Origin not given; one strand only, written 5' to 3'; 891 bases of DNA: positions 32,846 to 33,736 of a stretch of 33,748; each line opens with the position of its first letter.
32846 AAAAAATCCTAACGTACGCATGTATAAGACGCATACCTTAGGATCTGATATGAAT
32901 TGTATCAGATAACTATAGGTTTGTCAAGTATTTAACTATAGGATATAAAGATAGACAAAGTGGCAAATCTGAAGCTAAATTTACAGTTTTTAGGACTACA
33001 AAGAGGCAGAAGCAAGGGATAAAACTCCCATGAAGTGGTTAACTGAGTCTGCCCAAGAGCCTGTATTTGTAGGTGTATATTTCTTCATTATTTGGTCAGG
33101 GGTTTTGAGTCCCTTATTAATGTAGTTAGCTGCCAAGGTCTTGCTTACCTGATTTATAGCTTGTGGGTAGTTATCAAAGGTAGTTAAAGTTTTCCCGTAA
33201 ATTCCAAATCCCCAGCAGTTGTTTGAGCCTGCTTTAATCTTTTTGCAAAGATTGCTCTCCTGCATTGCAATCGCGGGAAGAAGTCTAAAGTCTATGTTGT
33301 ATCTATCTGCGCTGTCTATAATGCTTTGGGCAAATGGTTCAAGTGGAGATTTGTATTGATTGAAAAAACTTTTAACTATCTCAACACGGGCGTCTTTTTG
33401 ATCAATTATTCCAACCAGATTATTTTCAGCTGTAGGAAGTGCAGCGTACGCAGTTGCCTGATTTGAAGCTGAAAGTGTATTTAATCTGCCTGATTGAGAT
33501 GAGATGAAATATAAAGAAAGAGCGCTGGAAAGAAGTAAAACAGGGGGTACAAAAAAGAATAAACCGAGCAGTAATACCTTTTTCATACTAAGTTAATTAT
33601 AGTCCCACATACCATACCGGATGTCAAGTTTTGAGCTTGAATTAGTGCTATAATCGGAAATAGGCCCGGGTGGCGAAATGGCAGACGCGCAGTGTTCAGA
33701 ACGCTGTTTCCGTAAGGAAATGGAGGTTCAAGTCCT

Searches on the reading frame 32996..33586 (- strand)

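Call 35: search_protein_families(library=pfam, proteins=[window:32996-33586:-], max_evalue=0.001)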
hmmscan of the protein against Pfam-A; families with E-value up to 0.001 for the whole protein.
window:32996-33586:- (196 aa): 1 family
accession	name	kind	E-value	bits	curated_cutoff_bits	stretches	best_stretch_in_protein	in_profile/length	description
PF01832.25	Glucosaminidase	-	0.00015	22.9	30.2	0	87-184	2-116/123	Mannosyl-glycoprotein endo-beta-N-acetylglucosaminidase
